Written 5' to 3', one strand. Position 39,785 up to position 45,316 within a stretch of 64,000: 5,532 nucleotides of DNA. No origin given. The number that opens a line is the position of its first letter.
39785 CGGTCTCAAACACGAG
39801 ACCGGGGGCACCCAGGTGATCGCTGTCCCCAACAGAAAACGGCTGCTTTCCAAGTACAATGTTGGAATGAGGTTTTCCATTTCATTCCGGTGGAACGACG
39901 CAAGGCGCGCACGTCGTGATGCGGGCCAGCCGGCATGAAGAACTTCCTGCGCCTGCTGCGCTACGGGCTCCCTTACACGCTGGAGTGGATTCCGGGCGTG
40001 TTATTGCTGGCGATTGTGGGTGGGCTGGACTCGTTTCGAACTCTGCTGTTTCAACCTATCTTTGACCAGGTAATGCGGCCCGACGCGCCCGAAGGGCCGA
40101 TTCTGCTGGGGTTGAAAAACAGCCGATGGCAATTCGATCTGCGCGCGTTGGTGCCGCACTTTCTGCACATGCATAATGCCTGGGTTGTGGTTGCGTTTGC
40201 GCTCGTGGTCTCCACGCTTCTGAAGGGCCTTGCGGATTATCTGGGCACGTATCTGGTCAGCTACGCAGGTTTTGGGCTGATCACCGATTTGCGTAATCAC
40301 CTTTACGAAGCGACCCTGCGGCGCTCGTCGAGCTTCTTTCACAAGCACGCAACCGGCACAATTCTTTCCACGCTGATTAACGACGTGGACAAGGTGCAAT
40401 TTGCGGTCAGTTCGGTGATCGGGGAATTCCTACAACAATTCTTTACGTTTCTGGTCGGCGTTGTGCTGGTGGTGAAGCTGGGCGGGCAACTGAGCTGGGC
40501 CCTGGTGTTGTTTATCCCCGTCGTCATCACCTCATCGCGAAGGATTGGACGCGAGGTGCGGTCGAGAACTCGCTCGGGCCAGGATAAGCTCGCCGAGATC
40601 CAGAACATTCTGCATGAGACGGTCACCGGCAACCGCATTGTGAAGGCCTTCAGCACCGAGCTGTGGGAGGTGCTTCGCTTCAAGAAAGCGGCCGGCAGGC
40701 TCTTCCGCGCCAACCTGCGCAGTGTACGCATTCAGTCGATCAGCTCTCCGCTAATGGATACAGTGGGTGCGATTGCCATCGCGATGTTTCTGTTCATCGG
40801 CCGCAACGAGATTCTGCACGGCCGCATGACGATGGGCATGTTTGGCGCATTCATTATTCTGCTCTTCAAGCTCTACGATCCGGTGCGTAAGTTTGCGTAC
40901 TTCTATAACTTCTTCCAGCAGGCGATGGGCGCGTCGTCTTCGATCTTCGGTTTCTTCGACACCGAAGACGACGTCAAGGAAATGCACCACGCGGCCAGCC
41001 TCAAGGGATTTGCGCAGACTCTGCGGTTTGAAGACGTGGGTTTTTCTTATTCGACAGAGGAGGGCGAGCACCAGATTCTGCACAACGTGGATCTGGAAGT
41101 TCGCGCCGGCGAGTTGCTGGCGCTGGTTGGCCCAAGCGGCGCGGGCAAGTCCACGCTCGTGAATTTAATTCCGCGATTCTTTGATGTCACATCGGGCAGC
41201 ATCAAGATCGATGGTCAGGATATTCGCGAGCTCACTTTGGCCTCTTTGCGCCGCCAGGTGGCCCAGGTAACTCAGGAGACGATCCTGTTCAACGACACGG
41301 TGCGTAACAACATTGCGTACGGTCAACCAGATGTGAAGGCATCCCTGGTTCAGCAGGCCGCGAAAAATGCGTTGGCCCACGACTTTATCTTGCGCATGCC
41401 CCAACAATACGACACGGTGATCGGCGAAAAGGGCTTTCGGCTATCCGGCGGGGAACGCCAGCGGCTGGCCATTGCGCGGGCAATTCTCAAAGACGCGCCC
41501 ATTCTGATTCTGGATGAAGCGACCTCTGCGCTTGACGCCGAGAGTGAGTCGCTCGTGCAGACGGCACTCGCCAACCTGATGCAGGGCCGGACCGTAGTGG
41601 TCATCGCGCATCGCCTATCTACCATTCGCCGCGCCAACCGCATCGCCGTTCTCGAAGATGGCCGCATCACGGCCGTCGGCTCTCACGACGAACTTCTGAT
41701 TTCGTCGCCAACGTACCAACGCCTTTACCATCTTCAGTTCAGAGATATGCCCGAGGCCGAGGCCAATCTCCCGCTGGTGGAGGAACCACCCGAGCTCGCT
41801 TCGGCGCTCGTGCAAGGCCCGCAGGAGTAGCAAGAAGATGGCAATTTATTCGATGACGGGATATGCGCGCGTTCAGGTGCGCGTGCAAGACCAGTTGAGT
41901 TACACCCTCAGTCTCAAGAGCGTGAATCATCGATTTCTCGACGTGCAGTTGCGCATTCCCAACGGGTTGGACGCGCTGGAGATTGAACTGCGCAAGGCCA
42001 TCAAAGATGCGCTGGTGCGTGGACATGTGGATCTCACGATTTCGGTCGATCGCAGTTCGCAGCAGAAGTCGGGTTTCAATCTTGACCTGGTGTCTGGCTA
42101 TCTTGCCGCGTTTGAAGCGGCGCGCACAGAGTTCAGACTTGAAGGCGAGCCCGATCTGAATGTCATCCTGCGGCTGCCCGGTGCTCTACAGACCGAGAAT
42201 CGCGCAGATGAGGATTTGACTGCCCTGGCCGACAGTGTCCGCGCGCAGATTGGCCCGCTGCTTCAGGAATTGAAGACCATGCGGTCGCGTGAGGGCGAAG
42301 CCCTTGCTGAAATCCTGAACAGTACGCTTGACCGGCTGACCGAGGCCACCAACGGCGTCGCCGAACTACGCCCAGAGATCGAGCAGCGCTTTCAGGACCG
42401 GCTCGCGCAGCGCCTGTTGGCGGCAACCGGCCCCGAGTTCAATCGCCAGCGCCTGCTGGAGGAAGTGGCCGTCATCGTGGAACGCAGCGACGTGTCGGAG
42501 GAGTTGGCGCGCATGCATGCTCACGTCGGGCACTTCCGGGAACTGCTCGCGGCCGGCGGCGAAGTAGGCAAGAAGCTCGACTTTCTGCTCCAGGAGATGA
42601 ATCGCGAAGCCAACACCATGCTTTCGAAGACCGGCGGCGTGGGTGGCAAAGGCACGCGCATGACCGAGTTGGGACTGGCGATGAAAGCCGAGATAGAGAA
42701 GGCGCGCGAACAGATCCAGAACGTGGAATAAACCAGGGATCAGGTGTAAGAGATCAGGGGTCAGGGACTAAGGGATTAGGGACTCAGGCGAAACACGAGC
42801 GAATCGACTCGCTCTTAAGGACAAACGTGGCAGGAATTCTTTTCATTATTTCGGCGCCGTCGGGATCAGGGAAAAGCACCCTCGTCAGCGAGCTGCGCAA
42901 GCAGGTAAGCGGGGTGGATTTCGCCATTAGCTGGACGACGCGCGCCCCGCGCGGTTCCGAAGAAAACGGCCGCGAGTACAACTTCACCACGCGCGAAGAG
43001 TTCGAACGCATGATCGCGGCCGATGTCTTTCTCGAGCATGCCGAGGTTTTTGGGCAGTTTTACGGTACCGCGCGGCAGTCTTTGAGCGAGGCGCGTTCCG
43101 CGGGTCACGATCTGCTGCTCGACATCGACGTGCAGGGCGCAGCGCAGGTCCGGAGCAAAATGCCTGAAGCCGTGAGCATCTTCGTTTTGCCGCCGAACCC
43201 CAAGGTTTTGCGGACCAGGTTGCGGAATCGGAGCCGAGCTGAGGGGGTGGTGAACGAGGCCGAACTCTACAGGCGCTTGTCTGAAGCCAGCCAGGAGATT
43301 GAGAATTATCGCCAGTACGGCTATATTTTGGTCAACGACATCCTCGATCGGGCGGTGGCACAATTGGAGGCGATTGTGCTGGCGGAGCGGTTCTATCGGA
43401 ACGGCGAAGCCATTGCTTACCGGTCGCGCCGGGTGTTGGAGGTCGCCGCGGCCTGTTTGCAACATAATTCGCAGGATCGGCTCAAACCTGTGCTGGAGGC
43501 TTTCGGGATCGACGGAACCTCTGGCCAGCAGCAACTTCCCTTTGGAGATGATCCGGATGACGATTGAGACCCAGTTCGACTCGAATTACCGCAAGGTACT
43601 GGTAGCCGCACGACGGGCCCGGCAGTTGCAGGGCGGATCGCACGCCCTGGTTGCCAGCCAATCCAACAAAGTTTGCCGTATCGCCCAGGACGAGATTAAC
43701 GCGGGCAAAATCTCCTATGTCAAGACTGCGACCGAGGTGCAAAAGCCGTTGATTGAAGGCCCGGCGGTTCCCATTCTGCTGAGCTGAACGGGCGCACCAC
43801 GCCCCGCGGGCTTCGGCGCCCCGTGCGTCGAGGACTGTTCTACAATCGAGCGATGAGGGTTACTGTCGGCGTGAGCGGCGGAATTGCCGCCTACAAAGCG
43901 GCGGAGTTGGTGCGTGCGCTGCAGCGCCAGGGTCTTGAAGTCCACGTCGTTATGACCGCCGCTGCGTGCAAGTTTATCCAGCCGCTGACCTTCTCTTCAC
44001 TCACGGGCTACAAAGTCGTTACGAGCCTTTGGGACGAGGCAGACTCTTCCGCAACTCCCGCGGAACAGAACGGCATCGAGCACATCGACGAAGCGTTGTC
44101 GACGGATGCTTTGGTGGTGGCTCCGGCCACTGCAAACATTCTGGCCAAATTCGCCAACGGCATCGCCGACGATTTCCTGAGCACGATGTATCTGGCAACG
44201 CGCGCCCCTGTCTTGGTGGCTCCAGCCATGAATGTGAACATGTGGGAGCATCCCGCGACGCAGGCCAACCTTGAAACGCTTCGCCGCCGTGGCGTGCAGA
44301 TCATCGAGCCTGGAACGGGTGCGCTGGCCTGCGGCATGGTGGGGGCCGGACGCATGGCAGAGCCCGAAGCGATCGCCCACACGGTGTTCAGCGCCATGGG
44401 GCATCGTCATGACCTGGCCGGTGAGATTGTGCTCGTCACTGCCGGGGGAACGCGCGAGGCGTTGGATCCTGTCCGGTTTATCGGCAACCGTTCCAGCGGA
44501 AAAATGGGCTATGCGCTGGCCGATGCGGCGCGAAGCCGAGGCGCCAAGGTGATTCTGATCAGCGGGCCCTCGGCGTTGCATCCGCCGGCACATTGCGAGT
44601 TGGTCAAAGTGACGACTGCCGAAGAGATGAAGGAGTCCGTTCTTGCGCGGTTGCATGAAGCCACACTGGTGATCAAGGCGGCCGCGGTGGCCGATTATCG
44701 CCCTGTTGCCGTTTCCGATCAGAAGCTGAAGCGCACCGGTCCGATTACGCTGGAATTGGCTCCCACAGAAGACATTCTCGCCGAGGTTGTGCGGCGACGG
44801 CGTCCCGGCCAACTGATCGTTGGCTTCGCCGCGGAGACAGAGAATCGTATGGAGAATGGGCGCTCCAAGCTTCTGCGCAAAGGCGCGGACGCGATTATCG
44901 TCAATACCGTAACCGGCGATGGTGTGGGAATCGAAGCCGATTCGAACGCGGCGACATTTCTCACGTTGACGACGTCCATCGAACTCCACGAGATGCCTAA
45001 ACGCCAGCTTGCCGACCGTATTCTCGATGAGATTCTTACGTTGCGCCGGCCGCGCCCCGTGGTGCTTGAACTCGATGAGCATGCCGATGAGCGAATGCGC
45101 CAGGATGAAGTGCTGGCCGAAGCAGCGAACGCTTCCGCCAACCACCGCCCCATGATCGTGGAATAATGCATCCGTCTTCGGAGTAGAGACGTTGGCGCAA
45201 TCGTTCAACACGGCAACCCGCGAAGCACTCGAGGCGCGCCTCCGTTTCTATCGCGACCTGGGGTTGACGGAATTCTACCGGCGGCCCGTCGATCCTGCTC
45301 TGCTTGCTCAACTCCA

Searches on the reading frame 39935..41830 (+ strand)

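Call 62: search_protein_families(library=pfam, proteins=[window:39935-41830:+], max_evalue=0.0001)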
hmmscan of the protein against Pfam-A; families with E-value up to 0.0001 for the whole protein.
window:39935-41830:+ (631 aa): 5 families
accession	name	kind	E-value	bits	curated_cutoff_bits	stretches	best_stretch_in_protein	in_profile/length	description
PF00664.28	ABC_membrane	-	9.6e-40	137.4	28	1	22-310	5-267/274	ABC transporter transmembrane region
PF00005.33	ABC_tran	-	6.6e-35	121.1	25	1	382-531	1-137/137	ABC transporter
PF02463.25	SMC_N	-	4.7e-09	36.4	40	1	394-571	26-209/220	RecF/RecN/SMC N terminal domain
PF13191.12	AAA_16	-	4.1e-05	24.6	32.6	0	388-556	18-166/167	AAA ATPase domain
PF00004.35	AAA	-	7.9e-05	23.6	21.2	0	396-447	2-51/131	ATPase family associated with various cellular activities (AAA)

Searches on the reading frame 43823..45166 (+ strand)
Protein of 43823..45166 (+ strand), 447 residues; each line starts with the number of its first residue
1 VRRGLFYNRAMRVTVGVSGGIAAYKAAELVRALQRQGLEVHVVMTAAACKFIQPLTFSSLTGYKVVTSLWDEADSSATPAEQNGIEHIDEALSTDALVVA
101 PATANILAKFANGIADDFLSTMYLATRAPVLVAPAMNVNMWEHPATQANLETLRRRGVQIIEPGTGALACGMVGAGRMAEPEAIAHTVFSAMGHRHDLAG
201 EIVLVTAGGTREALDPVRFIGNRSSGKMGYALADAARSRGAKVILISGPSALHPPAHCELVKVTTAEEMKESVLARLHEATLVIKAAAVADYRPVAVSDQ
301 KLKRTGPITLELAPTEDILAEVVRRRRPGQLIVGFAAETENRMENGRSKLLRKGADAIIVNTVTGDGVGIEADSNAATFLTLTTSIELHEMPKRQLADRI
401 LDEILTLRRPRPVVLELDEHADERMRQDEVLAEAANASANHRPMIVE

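Call 62: search_protein_families(library=pfam, proteins=[window:43823-45166:+], max_evalue=0.0001)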
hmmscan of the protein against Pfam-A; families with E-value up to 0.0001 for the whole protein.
window:43823-45166:+ (447 aa): 2 families
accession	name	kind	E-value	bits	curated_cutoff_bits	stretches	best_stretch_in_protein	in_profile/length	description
PF04127.22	DFP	-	6.3e-67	225.4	22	1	198-379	1-185/186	DNA/pantothenate metabolism flavoprotein C-terminal domain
PF02441.25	Flavoprotein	-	1.4e-37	129.2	22.7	1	11-191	1-161/162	Flavoprotein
